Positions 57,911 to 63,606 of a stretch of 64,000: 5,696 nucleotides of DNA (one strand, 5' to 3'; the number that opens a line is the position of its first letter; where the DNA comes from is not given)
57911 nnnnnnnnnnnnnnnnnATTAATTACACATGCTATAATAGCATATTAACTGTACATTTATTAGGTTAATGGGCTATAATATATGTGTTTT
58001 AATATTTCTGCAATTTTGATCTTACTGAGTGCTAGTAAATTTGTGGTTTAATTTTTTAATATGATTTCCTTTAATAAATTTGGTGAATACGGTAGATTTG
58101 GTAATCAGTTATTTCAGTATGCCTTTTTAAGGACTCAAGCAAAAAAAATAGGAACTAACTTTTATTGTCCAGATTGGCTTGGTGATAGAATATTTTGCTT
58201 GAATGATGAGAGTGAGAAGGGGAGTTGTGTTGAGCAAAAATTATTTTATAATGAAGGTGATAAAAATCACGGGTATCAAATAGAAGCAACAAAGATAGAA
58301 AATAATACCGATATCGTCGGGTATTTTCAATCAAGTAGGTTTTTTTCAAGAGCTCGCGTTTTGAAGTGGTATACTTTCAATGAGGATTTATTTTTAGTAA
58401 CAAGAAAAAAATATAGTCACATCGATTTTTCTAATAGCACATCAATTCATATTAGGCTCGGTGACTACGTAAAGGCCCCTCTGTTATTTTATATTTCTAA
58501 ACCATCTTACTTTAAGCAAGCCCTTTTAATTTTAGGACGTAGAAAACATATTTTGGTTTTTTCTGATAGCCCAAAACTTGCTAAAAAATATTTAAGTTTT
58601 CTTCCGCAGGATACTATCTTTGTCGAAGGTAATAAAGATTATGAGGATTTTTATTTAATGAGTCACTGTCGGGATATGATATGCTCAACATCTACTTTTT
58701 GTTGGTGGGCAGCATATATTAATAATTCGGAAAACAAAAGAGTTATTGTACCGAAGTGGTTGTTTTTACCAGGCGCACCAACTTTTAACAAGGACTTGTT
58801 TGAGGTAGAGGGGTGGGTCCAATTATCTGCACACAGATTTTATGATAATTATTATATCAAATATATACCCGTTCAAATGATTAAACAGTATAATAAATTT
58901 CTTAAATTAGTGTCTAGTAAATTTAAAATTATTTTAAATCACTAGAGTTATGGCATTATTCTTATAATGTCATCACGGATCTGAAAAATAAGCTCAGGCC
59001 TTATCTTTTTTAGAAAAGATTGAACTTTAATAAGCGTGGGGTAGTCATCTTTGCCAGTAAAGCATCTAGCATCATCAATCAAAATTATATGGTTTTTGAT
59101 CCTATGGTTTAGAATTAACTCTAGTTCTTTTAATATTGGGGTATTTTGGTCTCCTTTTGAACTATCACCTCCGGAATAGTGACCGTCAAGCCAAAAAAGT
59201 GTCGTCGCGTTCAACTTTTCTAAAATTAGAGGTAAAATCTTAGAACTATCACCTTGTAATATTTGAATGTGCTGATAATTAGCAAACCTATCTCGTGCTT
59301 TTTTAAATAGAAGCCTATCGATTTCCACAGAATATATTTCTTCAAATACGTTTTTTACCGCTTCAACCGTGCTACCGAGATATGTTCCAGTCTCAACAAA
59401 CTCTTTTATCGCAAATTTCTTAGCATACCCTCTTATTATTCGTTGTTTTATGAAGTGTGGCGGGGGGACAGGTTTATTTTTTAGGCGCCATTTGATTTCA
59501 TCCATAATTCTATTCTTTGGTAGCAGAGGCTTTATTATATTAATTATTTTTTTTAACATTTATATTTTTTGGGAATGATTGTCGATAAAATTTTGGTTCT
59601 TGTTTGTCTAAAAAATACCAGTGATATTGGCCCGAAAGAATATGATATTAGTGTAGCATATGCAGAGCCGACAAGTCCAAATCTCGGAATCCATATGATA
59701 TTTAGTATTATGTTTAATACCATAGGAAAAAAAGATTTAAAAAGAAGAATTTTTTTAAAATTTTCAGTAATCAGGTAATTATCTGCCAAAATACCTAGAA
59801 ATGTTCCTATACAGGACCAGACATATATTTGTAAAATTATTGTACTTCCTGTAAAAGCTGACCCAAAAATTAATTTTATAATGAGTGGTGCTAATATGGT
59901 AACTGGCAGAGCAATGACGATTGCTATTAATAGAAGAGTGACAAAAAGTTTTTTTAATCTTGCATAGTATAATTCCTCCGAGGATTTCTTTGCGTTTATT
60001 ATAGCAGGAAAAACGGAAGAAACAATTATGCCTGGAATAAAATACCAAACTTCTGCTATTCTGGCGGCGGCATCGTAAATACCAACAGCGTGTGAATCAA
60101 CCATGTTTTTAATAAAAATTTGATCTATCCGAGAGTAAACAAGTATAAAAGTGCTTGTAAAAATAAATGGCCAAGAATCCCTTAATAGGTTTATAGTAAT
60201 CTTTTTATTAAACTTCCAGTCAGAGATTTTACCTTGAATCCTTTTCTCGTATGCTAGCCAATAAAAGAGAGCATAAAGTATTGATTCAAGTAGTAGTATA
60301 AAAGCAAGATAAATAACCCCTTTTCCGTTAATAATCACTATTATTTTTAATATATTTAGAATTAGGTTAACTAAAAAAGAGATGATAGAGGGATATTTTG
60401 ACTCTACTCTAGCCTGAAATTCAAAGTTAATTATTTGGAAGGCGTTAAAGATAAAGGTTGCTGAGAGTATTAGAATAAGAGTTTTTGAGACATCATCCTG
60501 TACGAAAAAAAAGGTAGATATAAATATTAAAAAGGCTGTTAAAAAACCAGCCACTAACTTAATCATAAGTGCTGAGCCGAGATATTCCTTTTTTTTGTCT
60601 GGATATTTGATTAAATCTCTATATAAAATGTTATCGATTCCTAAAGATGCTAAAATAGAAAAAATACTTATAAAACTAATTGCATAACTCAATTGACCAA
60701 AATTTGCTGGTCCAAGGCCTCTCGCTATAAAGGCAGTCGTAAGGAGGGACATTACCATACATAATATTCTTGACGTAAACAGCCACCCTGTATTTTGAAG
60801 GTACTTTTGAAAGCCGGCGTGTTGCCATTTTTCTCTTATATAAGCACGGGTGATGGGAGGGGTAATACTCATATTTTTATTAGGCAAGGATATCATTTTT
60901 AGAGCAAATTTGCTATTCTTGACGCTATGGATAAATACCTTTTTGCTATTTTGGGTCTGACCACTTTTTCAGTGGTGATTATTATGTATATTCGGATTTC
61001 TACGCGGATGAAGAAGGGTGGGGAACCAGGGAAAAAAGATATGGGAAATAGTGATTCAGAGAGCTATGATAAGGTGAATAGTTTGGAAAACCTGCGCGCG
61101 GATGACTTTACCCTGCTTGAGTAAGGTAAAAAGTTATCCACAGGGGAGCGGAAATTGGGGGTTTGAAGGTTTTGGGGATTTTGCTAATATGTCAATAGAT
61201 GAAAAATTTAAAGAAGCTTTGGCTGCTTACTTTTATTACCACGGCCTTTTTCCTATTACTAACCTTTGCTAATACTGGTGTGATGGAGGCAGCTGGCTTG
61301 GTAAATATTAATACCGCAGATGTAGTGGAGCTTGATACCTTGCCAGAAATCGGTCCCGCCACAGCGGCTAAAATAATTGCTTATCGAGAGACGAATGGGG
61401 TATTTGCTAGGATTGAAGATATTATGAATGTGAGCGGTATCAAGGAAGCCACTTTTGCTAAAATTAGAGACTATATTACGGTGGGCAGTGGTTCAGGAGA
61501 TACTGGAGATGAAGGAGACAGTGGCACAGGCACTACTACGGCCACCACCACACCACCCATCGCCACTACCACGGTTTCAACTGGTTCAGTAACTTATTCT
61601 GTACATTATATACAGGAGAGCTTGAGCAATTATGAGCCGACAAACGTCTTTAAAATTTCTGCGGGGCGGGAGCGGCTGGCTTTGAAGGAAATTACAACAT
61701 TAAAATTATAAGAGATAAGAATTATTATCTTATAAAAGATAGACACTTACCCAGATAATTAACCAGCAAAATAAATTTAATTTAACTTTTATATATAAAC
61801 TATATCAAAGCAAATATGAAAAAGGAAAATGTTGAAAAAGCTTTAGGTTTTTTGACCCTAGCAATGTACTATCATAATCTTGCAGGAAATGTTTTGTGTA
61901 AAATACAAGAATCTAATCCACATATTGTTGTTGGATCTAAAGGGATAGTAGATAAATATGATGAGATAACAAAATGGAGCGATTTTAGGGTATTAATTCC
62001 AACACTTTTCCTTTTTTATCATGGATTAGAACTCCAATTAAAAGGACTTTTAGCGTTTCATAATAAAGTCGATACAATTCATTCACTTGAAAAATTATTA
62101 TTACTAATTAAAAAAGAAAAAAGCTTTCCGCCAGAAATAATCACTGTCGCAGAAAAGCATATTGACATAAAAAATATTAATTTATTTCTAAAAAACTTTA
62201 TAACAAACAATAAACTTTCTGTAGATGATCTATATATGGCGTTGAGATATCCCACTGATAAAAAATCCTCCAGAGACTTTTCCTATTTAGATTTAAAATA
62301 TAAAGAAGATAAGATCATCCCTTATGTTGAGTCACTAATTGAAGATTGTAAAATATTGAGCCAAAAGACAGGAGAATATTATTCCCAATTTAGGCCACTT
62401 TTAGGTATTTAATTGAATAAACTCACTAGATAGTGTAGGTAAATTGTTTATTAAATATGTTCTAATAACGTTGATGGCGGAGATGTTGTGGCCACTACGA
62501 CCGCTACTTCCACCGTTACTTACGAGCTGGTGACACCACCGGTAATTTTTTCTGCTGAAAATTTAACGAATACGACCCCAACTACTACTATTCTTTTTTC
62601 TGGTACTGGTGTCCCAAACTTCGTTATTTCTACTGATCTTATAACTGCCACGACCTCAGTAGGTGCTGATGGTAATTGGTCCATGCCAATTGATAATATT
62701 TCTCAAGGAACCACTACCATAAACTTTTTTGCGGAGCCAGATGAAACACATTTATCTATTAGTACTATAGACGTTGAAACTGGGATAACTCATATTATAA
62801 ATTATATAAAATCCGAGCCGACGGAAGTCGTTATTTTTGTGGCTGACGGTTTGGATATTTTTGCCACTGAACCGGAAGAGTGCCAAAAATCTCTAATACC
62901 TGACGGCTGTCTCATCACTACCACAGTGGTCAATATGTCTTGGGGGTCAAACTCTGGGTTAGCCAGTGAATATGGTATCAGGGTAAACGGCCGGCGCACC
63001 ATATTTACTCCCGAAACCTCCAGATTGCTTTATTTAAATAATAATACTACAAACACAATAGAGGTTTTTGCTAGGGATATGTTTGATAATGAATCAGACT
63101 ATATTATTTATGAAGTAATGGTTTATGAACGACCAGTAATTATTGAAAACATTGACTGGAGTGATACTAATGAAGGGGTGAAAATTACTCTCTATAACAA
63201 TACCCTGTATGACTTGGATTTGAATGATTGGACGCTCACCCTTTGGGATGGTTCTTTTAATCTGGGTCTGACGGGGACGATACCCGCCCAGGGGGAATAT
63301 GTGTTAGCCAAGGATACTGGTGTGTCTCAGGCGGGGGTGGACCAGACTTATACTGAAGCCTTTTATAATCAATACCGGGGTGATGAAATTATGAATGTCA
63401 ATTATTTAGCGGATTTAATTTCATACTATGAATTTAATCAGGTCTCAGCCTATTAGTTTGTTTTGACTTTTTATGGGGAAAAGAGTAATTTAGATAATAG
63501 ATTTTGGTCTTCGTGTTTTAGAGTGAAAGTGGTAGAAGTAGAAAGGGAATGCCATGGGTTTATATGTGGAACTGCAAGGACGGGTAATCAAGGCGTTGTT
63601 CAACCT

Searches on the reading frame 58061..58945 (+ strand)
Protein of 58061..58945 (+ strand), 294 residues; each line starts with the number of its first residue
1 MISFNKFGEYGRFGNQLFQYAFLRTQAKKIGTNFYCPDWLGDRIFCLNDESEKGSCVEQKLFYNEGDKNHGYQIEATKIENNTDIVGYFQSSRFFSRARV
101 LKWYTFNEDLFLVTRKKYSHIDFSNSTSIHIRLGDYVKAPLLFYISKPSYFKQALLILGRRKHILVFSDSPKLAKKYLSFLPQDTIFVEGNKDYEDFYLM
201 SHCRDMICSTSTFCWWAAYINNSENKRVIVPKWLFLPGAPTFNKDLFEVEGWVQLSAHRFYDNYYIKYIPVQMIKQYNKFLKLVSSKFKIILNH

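Call 6: search_protein_families(library=pfam, proteins=[window:58061-58945:+], max_evalue=0.001)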
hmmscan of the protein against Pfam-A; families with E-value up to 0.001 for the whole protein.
window:58061-58945:+ (294 aa): 1 family
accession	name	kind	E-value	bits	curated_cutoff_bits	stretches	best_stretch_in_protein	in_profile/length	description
PF01531.22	Glyco_transf_11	-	6.7e-20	72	23.9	1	123-233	162-278/298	Glycosyl transferase family 11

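Call 96: search_protein_families(library=ncbifam, proteins=[window:58061-58945:+], max_evalue=0.001)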
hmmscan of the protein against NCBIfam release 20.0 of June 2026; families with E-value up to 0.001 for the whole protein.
window:58061-58945:+ (294 aa): 0 families

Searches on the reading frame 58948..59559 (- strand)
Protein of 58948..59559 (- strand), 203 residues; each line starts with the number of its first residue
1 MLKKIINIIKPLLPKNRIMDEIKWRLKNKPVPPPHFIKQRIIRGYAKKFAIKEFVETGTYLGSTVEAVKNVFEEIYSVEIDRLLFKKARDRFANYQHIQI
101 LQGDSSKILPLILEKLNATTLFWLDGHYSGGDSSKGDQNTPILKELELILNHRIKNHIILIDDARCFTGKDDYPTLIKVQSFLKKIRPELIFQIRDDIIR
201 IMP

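Call 6: search_protein_families(library=pfam, proteins=[window:58948-59559:-], max_evalue=0.001)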
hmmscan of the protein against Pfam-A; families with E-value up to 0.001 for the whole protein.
window:58948-59559:- (203 aa): 0 families

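Call 96: search_protein_families(library=ncbifam, proteins=[window:58948-59559:-], max_evalue=0.001)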
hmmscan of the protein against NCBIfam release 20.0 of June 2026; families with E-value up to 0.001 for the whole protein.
window:58948-59559:- (203 aa): 2 families
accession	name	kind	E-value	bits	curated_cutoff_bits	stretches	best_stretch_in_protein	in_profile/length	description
TIGR00755.1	ksgA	equivalog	0.00072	18.9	171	1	45-108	24-87/256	16S rRNA (adenine(1518)-N(6)/adenine(1519)-N(6))-dimethyltransferase RsmA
NF000499.2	Erm23S_rRNA_broad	equivalog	0.00096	18.6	212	0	47-105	17-78/244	23S ribosomal RNA methyltransferase Erm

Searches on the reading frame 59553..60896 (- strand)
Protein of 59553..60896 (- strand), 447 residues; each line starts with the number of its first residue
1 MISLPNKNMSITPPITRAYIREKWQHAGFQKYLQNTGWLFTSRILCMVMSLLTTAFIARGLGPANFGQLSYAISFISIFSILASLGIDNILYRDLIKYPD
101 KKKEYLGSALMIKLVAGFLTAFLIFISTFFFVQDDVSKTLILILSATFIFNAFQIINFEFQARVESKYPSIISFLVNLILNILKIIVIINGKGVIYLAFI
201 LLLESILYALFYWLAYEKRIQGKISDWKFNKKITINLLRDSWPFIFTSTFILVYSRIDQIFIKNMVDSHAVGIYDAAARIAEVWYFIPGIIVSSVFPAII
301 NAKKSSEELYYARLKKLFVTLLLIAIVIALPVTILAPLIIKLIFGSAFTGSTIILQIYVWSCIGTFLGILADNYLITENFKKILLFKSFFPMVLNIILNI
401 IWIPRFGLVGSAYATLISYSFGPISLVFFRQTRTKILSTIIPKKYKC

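Call 6: search_protein_families(library=pfam, proteins=[window:59553-60896:-], max_evalue=0.001)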
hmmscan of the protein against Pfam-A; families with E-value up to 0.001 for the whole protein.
window:59553-60896:- (447 aa): 3 families
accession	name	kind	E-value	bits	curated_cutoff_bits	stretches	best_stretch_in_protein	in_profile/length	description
PF01943.22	Polysacc_synt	-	4.4e-36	125.2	28.2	1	33-299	2-270/274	Polysaccharide biosynthesis protein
PF13440.11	Polysacc_synt_3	-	1.8e-23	83.6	23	1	57-350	2-290/293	Polysaccharide biosynthesis protein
PF03023.19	MurJ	-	6.1e-06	25.5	27.4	1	241-436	203-405/451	Lipid II flippase MurJ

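Call 96: search_protein_families(library=ncbifam, proteins=[window:59553-60896:-], max_evalue=0.001)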
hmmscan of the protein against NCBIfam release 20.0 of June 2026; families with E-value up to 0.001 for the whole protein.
window:59553-60896:- (447 aa): 6 families
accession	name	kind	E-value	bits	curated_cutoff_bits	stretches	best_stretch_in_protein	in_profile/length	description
NF041871.1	Wzx_EPS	equivalog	9e-20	70.8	800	1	41-416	11-388/492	exopolysaccharide biosynthesis flippase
NF050818.1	PolSacchBiosHfsF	equivalog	2.1e-13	50.1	700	1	44-428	14-401/468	polysaccharide biosynthesis protein HfsF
NF007773.0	PRK10459.1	equivalog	3.5e-08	32.9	273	1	32-415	7-387/492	MOP flippase family protein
NF047674.1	TeichurnBiosyTuaB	equivalog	1.9e-05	23.9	580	1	34-359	10-332/469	teichuronic acid biosynthesis protein TuaB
NF052396.1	MATE_WgkD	equivalog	4.8e-05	22.5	510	1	239-437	7-215/428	tryglysin-associated MATE efflux transporter WgkD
TIGR00797.1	matE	subfamily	0.00012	21.2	147.4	1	311-423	65-185/396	MATE family efflux transporter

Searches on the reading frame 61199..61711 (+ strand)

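Call 6: search_protein_families(library=pfam, proteins=[window:61199-61711:+], max_evalue=0.001)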
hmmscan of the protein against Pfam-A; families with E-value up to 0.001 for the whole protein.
window:61199-61711:+ (170 aa): 4 families
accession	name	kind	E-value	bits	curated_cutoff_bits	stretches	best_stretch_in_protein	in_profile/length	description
PF12836.13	HHH_3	-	1.8e-20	73.3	27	1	33-94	4-65/65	Helix-hairpin-helix motif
PF00633.29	HHH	-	6.4e-09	35.7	24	1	34-62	2-30/30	Helix-hairpin-helix motif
PF03934.19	T2SSK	-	3.5e-05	24.5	24.2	1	35-95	1-62/63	Type II secretion system (T2SS), protein K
PF14520.12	HHH_5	-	0.00076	20.3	27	0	44-90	3-52/57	Helix-hairpin-helix domain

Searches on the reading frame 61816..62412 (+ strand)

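Call 6: search_protein_families(library=pfam, proteins=[window:61816-62412:+], max_evalue=0.001)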
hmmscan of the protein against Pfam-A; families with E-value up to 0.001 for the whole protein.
window:61816-62412:+ (198 aa): 1 family
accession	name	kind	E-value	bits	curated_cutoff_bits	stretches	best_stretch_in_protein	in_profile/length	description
PF05168.19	HEPN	-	0.0004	21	22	1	64-177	28-113/117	HEPN domain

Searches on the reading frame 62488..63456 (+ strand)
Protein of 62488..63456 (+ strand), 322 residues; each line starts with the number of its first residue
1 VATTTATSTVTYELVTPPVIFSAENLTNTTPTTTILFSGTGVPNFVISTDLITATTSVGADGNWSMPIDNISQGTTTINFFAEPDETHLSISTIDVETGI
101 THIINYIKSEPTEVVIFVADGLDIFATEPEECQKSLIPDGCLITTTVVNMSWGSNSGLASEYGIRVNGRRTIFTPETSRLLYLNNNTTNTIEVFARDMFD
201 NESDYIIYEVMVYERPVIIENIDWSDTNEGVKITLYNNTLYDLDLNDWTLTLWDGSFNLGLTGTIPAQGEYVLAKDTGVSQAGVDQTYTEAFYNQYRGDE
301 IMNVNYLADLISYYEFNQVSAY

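Call 6: search_protein_families(library=pfam, proteins=[window:62488-63456:+], max_evalue=0.001)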
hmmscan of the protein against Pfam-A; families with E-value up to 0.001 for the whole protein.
window:62488-63456:+ (322 aa): 1 family
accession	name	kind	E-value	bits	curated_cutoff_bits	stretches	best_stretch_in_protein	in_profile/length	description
PF00932.25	LTD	-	4.1e-05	24.3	34.3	1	217-300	9-91/109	Lamin Tail Domain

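Call 61: find_encoding_contigs(protein=window:62488-63456:+, flank=10000, max_places=3)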
Protein window:62488-63456:+ (322 aa): 13 contigs read that carry it; 3 places shown.
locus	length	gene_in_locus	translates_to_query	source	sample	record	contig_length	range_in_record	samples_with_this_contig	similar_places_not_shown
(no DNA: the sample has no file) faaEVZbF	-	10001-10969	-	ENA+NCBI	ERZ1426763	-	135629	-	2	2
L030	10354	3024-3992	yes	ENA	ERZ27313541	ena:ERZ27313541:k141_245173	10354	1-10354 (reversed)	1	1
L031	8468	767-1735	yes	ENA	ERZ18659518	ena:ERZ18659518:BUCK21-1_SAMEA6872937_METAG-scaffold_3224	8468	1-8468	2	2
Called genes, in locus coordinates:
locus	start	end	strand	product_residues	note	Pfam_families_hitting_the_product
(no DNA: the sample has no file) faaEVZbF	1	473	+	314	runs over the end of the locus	-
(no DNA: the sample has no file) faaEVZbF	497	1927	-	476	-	PF01370:Epimerase (weak), PF04321:RmlD_sub_bind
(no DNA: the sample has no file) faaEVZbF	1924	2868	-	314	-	PF01073:3Beta_HSD, PF01370:Epimerase, PF02719:Polysacc_synt_2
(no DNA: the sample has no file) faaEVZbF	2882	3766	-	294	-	PF01501:Glyco_transf_8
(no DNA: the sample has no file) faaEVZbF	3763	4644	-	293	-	PF24785:RXYLT1_C (weak)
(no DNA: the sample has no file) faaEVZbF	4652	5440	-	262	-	PF05050:Methyltransf_21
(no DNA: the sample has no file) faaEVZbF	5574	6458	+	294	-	PF01531:Glyco_transf_11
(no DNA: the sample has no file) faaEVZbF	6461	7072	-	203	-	-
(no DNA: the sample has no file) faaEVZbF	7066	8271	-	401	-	PF01943:Polysacc_synt, PF03023:MurJ (faint), PF13440:Polysacc_synt_3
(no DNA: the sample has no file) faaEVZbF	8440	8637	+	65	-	-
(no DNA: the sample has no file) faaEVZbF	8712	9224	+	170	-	PF12836:HHH_3, PF00633:HHH (weak)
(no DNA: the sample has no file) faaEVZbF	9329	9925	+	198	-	-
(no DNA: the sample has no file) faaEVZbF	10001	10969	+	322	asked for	-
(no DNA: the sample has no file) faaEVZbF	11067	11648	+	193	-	-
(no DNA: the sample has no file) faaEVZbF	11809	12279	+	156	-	-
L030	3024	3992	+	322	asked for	-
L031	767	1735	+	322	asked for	-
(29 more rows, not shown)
